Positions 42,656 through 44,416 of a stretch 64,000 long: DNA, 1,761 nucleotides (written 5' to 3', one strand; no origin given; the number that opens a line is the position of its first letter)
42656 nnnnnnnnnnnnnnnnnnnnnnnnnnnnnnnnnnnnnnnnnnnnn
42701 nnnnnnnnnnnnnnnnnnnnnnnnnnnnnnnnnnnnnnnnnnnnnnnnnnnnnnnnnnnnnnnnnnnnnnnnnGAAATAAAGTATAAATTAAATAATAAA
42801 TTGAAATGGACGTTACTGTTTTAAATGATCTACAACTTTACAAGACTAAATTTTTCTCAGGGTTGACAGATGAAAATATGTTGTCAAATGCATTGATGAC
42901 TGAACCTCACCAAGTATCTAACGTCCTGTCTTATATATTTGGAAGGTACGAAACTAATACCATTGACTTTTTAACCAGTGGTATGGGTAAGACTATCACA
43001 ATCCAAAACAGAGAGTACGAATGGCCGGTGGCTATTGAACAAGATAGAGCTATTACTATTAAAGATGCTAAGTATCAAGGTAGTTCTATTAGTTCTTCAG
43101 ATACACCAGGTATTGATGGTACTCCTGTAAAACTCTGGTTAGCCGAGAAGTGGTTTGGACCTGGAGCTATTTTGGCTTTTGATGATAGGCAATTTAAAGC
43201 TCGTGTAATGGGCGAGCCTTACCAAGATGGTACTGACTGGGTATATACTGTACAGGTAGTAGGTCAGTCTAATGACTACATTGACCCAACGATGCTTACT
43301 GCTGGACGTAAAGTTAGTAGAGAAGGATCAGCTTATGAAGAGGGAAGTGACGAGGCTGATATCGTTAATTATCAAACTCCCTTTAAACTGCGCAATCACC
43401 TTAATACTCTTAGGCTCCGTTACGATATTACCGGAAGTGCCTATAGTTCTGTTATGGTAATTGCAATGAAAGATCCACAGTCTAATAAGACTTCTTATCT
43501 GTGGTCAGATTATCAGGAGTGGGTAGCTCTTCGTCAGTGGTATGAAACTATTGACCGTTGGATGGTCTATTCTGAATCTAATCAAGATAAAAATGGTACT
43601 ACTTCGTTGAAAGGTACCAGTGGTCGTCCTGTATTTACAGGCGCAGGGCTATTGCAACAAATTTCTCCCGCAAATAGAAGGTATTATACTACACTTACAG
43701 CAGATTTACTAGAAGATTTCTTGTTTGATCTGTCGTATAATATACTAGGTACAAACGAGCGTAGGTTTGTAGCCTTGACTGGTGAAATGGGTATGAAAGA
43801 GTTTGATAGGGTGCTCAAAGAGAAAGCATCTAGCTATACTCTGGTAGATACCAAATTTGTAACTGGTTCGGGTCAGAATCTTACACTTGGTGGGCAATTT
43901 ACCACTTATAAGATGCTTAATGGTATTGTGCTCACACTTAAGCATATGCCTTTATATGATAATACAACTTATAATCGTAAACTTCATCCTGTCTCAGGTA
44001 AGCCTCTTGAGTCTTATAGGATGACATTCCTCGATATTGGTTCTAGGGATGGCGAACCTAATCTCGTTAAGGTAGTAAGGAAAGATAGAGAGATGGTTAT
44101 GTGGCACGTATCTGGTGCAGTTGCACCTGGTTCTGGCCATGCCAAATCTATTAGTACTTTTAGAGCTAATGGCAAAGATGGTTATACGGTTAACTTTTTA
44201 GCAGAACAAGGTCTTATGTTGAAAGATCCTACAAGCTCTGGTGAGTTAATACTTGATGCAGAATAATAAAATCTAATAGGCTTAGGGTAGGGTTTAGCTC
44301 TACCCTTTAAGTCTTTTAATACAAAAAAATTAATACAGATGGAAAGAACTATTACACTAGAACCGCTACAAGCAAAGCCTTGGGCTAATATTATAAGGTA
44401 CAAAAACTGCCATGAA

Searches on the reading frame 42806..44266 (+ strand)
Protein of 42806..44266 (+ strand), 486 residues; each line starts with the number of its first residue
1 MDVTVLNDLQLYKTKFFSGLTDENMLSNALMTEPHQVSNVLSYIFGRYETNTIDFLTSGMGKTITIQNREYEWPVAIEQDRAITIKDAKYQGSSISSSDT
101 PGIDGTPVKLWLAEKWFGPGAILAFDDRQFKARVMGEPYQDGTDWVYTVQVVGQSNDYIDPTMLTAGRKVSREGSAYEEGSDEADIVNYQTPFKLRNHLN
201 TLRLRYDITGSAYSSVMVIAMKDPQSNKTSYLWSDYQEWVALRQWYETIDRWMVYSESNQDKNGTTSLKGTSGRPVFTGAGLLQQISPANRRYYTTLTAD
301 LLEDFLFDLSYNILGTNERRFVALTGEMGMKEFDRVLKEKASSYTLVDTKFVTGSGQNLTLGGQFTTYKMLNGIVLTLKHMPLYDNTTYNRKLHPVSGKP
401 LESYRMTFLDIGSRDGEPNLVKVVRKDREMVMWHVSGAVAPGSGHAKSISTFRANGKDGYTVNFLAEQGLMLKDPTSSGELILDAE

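Call 25: search_protein_families(library=pfam, proteins=[window:42806-44266:+], max_evalue=0.001)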
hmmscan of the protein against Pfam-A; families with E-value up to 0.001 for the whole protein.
window:42806-44266:+ (486 aa): 1 family
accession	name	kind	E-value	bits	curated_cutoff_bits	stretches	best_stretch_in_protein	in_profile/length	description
PF23898.1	Crass_capsid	-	9.4e-190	631.6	27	1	5-485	3-495/496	Crassvirus major capsid protein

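Call 103: search_dna_similar(query=window:42806-44266:+, collection=phages, mode=protein, max_evalue=1e-20, max_rows=12)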
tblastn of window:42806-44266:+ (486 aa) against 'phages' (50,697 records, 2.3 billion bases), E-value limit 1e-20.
Records with a match: 121; places in all: 122; records where one place covers at least 80% of the query: 112.
Best place of each record, by identity: 60-80% 22; <60% 99.
By first word of the organism name: uncultured 45; Bacteroides 30; Flavobacterium 29; Bacteriophage 5; Dulem 2; Azobacteroides 2; IAS 2; Cellulophaga 2; Bohxovirus 1; Kehishuvirus 1; and 2 more.
By host as written in the record: - 52; Bacteroides intestinalis DSM 108646 25; Flavobacterium psychrophilum 950106-1/1 12; Flavobacterium psychrophilum 020612-2/1 3; Flavobacterium psychrophilum strain FPS-D10 3; Candidatus Azobacteroides pseudotrichonymphae 2; Flavobacterium psychrophilum FPS-D15 2; Flavobacterium psychrophilum FPS-D10 2; and 14 more.
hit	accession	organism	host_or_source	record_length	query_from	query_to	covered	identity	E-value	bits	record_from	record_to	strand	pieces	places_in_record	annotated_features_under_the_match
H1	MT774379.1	uncultured phage cr118_1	human feces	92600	1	486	100%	63.0%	5e-174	677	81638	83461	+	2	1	major capsid protein (x2)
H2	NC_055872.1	uncultured phage cr118_1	human feces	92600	1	486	100%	63.0%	5e-174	677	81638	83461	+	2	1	major head protein (x2)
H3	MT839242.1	Bacteriophage sp.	human fecal samples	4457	1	484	100%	62.7%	0e+0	642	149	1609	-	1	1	record has no annotation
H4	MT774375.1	uncultured phage cr50_1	human feces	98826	1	486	100%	62.3%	2e-172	666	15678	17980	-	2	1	major capsid protein (x2) | hypothetical protein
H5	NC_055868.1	uncultured phage cr50_1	human feces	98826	1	486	100%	62.3%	2e-172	666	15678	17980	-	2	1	major head protein (x2) | HNH endonuclease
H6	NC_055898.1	uncultured phage cr115_1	human feces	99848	1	486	100%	62.0%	0e+0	637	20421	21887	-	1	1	major head protein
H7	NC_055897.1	uncultured phage cr114_1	human feces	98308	1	484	100%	62.3%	0e+0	640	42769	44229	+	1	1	major head protein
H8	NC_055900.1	uncultured phage cr125_1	human feces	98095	1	484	100%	62.3%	0e+0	640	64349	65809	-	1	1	major head protein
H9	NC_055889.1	uncultured phage cr53_1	human feces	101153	1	486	100%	61.8%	0e+0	632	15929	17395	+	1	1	major head protein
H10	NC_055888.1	uncultured phage cr52_1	human feces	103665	1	486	100%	61.6%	0e+0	638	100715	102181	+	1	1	major head protein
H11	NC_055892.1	uncultured phage cr109_1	human feces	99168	1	486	100%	61.4%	0e+0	633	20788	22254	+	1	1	major head protein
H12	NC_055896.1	uncultured phage cr113_1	human feces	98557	1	486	100%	61.4%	0e+0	633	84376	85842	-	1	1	major head protein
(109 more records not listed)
